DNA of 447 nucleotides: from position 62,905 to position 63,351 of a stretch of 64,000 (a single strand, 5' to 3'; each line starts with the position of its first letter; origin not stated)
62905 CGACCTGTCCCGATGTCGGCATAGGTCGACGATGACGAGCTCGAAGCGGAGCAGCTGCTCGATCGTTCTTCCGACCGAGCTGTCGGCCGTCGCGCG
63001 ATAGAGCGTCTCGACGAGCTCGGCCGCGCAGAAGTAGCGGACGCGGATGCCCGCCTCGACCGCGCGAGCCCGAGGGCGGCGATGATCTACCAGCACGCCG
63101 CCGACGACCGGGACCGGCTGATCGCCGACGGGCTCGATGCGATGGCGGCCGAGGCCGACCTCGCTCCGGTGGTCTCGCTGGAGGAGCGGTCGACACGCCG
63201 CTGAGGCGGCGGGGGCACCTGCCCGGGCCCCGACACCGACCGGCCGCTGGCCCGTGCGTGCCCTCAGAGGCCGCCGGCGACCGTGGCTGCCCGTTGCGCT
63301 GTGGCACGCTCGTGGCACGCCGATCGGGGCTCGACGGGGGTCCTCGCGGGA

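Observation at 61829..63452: tRNA-Phe 3'-end duplication marks a decayed integrative element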

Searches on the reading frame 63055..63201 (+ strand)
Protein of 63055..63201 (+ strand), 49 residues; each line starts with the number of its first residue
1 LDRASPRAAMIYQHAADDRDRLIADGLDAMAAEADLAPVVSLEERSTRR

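Call 15: search_dna_similar(query=window:63055-63201:+, collection=plasmids, mode=protein, max_evalue=1, max_rows=15)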
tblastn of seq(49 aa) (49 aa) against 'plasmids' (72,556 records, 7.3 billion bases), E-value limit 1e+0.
No match.
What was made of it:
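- Tried and rejected: Integrase stub against other libraries. tblastn of the stub against plasmids found no match (call 15).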

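Call 27: find_homologous_proteins(query=window:63055-63201:+, max_evalue=10)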
Query seq(49 aa) (49 aa): 11 proteins with E <= 10 among 11 candidates.
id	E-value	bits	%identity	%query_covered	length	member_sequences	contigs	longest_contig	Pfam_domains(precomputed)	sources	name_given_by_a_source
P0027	2.3e-16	75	100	82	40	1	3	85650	-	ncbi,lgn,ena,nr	ncbi:MAG: hypothetical protein M0Z33_06730 [Actinomycetota bacterium]|nr:hypothetical protein [Actin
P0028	3.7e-14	68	80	100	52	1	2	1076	-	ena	-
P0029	1.2e-10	57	74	88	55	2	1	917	-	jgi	jgi:hypothetical protein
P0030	4.7e-10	56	82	78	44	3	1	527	-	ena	-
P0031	6.1e-10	55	72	88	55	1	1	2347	-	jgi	jgi:hypothetical protein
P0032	1.9e-9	54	66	94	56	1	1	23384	-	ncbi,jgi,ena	-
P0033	1.0e-8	52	63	100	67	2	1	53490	-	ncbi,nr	ncbi:MAG TPA: hypothetical protein VHM89_06410 [Acidimicrobiales bacterium]|nr:hypothetical protein 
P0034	1.0e-8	52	83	73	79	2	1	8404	PF00589.28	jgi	-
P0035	2.0e-8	51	68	90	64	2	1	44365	-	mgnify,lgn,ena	mgnify:CR=1 FL=1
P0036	2.6e-6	44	86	59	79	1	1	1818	-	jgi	jgi:hypothetical protein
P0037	8.7e-4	37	71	57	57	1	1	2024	-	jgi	jgi:hypothetical protein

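Call 29: find_encoding_contigs(protein=P0033, flank=10000, max_places=3)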
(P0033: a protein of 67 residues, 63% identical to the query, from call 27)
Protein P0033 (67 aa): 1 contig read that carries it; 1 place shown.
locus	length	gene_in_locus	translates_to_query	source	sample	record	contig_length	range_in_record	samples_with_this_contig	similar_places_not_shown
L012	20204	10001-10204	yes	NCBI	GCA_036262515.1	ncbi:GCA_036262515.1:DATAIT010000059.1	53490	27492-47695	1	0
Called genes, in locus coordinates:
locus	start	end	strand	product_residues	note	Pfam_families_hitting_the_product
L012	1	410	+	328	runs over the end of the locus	PF03372:Exo_endo_phos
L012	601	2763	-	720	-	PF00676:E1_dh, PF02779:Transket_pyr, PF02780:Transketolase_C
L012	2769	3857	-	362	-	PF02812:ELFV_dehydrog_N, PF00208:ELFV_dehydrog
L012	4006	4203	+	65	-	PF12728:HTH_17, PF00376:MerR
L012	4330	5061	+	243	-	PF00702:Hydrolase, PF13419:HAD_2, PF13242:Hydrolase_like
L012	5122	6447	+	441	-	PF04542:Sigma70_r2, PF08281:Sigma70_r4_2, PF04545:Sigma70_r4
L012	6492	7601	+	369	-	PF00082:Peptidase_S8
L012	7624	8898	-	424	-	PF07995:GSDH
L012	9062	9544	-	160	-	PF06983:3-dmu-9_3-mt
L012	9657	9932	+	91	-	-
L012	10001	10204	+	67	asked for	-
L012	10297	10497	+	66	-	-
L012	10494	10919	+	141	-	-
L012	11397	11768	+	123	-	-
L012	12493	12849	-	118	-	-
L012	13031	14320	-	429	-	PF23493:CysS_C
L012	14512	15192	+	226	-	PF02660:G3P_acyltransf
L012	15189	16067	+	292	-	PF02645:DegV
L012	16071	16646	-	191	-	PF09438:DUF2017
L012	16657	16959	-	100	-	PF02617:ClpS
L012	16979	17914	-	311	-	PF02628:COX15-CtaA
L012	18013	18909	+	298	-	PF01040:UbiA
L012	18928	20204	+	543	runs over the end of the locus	PF00115:COX1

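Call 30: find_encoding_contigs(protein=P0035, flank=10000, max_places=3)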
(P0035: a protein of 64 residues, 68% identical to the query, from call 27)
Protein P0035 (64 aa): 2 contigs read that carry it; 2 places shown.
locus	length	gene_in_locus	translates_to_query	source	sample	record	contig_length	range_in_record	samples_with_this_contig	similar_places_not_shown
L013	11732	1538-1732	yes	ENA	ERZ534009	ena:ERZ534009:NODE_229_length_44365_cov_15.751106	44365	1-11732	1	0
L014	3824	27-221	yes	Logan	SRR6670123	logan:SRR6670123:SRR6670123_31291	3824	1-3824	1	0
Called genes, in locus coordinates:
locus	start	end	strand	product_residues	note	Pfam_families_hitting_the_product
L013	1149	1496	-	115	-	-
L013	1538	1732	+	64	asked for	-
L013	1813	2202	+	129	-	-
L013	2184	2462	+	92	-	-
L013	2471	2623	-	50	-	-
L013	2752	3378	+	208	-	PF11716:MDMPI_N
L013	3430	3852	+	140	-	-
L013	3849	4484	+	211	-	PF00413:Peptidase_M10 (weak)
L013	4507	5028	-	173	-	PF14081:DUF4262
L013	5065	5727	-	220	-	PF02720:DUF222 (weak)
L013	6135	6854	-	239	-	PF00702:Hydrolase, PF13419:HAD_2, PF13242:Hydrolase_like (weak)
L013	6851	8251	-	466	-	PF01842:ACT (weak), PF13291:ACT_4 (weak), PF00390:malic, PF03949:Malic_M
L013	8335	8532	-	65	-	PF12728:HTH_17, PF00376:MerR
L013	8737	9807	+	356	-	PF02812:ELFV_dehydrog_N, PF00208:ELFV_dehydrog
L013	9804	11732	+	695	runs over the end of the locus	PF00676:E1_dh, PF02779:Transket_pyr, PF02780:Transketolase_C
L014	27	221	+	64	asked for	-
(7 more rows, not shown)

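Call 35: find_related_loci(query=A1, collection=genome_contigs, flank=6000)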
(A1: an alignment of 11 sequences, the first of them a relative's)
Query A1 (79 aa) in genome_contigs; peptide patterns used: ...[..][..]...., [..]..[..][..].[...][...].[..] (x = any residue, [..] = any of these).
474 stretches matched a pattern; 125 encode a relative of the query (tblastn E <= 1e-3); the best 80 are kept; 80 distinct loci.
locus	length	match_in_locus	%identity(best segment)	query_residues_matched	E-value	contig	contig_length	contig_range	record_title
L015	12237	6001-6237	94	1-79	2e-43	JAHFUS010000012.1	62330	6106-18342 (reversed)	MAG: Actinomycetes bacterium isolate nzgw85 NODE_354_length_62331_cov_27.372529, whole genome shotgun sequence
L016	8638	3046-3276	95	1-77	5e-43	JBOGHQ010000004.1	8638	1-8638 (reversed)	MAG: Acidimicrobiales bacterium isolate SC-S_metawrap_bin.62 k127_6345361, whole genome shotgun sequence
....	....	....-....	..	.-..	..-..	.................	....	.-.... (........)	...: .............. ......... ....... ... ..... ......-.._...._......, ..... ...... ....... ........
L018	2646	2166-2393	89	2-77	5e-40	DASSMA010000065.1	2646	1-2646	MAG TPA_asm: Acidimicrobiales bacterium isolate SMAG_U1186 k141_1628594, whole genome shotgun sequence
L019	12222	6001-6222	85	1-74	5e-36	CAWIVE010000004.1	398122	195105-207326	MAG: uncultured Actinomycetes bacterium isolate MFD02840.bin.2.63 genome assembly, contig: contig_56295, whole genome sh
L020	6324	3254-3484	81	1-79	2e-35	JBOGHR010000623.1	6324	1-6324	MAG: Acidimicrobiales bacterium isolate M3-S_metabat2.bin.196 k127_4101020, whole genome shotgun sequence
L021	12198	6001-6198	89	13-78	6e-35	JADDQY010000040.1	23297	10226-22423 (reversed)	MAG: Actinomycetota bacterium isolate LC5_5 AB19_LC5_370_length_23341_cov_88, whole genome shotgun sequence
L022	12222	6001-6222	78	1-74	7e-34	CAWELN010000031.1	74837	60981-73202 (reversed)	MAG: uncultured Actinomycetes bacterium isolate MFD05841.bin.2.21 genome assembly, contig: contig_98561, whole genome sh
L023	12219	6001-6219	79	2-74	4e-34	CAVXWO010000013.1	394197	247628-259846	MAG: uncultured Actinomycetota bacterium isolate MFD04492.bin.3.97 genome assembly, contig: contig_8233, whole genome sh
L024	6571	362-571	83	1-72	1e-33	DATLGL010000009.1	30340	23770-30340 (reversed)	MAG TPA_asm: Acidimicrobiales bacterium isolate SMAG_U13613 k141_31643, whole genome shotgun sequence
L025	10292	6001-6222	78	1-74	1e-33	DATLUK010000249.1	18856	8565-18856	MAG TPA_asm: Acidimicrobiales bacterium isolate SMAG_U13981 k141_271019, whole genome shotgun sequence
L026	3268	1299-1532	73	2-79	5e-33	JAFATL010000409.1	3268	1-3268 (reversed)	MAG: Actinomycetota bacterium isolate CP_BM_ER_R9_11 BM_ER_R9_k147_2335700, whole genome shotgun sequence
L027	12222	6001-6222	77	1-74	2e-32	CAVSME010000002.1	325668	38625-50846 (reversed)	MAG: uncultured Acidimicrobiales bacterium isolate MFD04944.bin.1.57 genome assembly, contig: contig_14708, whole genome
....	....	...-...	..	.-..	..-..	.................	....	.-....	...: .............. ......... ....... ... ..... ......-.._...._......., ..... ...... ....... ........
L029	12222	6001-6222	74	1-74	6e-32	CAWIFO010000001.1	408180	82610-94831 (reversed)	MAG: uncultured Actinomycetota bacterium isolate MFD01872.bin.2.106 genome assembly, contig: contig_105285, whole genome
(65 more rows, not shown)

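Call 50: search_protein_families(library=pfam, max_evalue=0.01, proteins=[L018:1266-2471:+, L023:5098-6288:+, L012:10297-10494:+, L012:10494-10916:+])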
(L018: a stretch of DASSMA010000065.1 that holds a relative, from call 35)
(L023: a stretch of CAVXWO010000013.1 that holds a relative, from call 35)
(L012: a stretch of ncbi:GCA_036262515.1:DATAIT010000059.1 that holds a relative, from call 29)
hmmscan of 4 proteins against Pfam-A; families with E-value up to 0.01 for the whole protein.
L018:1266-2471:+ (402 aa): 3 families
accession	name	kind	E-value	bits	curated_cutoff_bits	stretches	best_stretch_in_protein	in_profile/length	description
PF00589.27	Phage_integrase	-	5e-19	69.2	27.1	1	183-354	7-170/172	Phage integrase family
PF22022.2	Phage_int_M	-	0.00068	20.3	27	1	104-164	31-91/96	Phage integrase central domain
PF14659.12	Phage_int_SAM_3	-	0.0041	17.7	22.6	0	80-126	15-54/58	Phage integrase, N-terminal SAM-like domain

L023:5098-6288:+ (397 aa): 3 families
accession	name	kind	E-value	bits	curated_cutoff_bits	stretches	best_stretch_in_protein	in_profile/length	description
PF00589.27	Phage_integrase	-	7.3e-18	65.4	27.1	1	183-355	10-170/172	Phage integrase family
PF22022.2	Phage_int_M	-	0.0012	19.4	27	1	69-164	2-91/96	Phage integrase central domain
PF14659.12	Phage_int_SAM_3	-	0.0091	16.6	22.6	0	68-102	2-37/58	Phage integrase, N-terminal SAM-like domain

L012:10297-10494:+ (66 aa): 0 families

L012:10494-10916:+ (141 aa): 0 families
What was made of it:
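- L018 and L023 have PF00589 (E 5e-19 and 7e-18, call 50).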

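Call 56: search_protein_families(library=pfam, max_evalue=0.001, proteins=[L021:1746-4706:+, L021:1091-1597:-, L021:128-868:-, L015:1961-4759:+, L015:1611-1841:+, L015:504-1451:+, L015:6352-6969:-, L023:971-4159:-, L023:4458-4736:+, L023:4756-4965:+])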
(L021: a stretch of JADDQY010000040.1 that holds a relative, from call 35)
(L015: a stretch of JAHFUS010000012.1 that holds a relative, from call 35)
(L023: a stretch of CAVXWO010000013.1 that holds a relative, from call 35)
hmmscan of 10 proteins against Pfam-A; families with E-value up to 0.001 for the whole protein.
L021:1746-4706:+ (987 aa): 8 families
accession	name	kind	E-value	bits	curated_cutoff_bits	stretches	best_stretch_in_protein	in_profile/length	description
PF08751.17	TrwC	-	1.4e-75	255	25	1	135-424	16-285/286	TrwC relaxase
PF13604.12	AAA_30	-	1e-49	169.3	27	1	563-751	4-189/191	AAA domain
PF13245.12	AAA_19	-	9.6e-18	65.1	25.1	1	572-697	5-134/134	AAA domain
PF25199.1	nSTAND_NTPase5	-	6.7e-06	26.4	34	1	567-615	31-80/145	Novel STAND NTPase 5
PF13086.12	AAA_11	-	2.8e-05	24.4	27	0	655-695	216-253/257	AAA domain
PF13191.12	AAA_16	-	4.1e-05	24.6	32.6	1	565-659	13-103/167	AAA ATPase domain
PF01443.25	Viral_helicase1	-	7.8e-05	23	21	0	580-698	2-103/228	Viral superfamily 1 RNA helicase core domain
PF22232.2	TraI_hel_assoc_N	-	0.00084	20.4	27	0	583-686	1-98/99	TraI helicase-associated ssDNA bd, N-terminal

L021:1091-1597:- (168 aa): 0 families

L021:128-868:- (246 aa): 2 families
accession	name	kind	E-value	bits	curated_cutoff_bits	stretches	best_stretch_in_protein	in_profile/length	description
PF01610.23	DDE_Tnp_ISL3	-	1e-09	39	23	1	190-219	211-240/240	Transposase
PF00589.27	Phage_integrase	-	1.3e-07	32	27.1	1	26-79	92-145/172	Phage integrase family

L015:1961-4759:+ (933 aa): 9 families
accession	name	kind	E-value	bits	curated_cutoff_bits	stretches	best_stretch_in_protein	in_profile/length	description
PF08751.17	TrwC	-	2.8e-74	250.7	25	1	19-317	6-285/286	TrwC relaxase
PF13604.12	AAA_30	-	2.5e-51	174.6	27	1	458-642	4-189/191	AAA domain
PF13245.12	AAA_19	-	4.9e-19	69.3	25.1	1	460-588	1-134/134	AAA domain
PF13086.12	AAA_11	-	3.1e-09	37.4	27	0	457-515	3-68/257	AAA domain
PF01443.25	Viral_helicase1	-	6.1e-07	29.9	21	1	475-587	2-101/228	Viral superfamily 1 RNA helicase core domain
PF22232.2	TraI_hel_assoc_N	-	9e-07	29.9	27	1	479-577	2-98/99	TraI helicase-associated ssDNA bd, N-terminal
PF13191.12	AAA_16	-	8.3e-06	26.8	32.6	1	463-514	15-63/167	AAA ATPase domain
PF25199.1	nSTAND_NTPase5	-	1.6e-05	25.2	34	1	465-503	35-73/145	Novel STAND NTPase 5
PF13481.12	AAA_25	-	4.9e-05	23.5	27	1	467-577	29-149/195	AAA domain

L015:1611-1841:+ (77 aa): 1 family
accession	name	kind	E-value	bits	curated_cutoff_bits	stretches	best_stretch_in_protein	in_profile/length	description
PF18478.7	PIN_10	-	0.00032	21.2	26.2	1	2-30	55-83/84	PIN like domain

L015:504-1451:+ (316 aa): 3 families
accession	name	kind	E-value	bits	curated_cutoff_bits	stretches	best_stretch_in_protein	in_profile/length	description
PF21321.3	HTH_66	-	1.1e-33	115.9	24.3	1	88-170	1-83/83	Putative DNA-binding HTH domain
PF04255.20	DUF433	-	9.2e-05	22.6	23.6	1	257-309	1-54/56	Protein of unknown function (DUF433)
PF13518.12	HTH_28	-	0.00014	22.3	25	0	91-113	14-36/52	Helix-turn-helix domain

L015:6352-6969:- (205 aa): 0 families

L023:971-4159:- (1062 aa): 7 families
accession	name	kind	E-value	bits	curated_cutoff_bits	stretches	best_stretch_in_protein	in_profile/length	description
PF08751.17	TrwC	-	1e-85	288.3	25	1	12-304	6-284/286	TrwC relaxase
PF13604.12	AAA_30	-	1.4e-55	188.5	27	1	458-647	2-190/191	AAA domain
PF13245.12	AAA_19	-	1.3e-16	61.5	25.1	1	462-592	1-134/134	AAA domain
PF13086.12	AAA_11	-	4.3e-06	27.1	27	0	546-590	212-253/257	AAA domain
PF13401.12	AAA_22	-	1.4e-05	25.8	27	1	473-585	4-125/130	AAA domain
PF02562.22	PhoH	-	7.9e-05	22.7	27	0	460-488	7-33/205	PhoH-like protein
PF13191.12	AAA_16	-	0.00075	20.5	32.6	1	465-583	15-139/167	AAA ATPase domain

L023:4458-4736:+ (93 aa): 0 families

L023:4756-4965:+ (70 aa): 1 family
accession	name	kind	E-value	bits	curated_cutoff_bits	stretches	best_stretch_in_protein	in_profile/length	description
PF12728.13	HTH_17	-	2.8e-09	37.5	27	1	14-62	2-50/51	Helix-turn-helix domain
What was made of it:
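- On AICE (pSAM2-type actinomycete integrative and conjugative element): Intact relatives carry a TrwC relaxase next to int instead (call 56).
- On Excisionase (Xis, HTH_17 / MerR-like, ~60-80 aa): The true Xis-like gene in L023 is a different 70-aa protein (call 56).
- Closest known: ICEs/IMEs with a MOBF. Same: The closest full-length integrases sit beside TrwC relaxase-helicases, and one has an HTH_17 Xis-like gene (call 56).
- In L015, L021 and L023 the integrase is adjacent to a TrwC relaxase of 930-1060 aa. L023 has an HTH_17 xis-like gene just upstream of int (call 56). No capsid, terminase, RepSA or FtsK-like genes were seen among the large ORFs scanned within 6 kb upstream (call 56).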
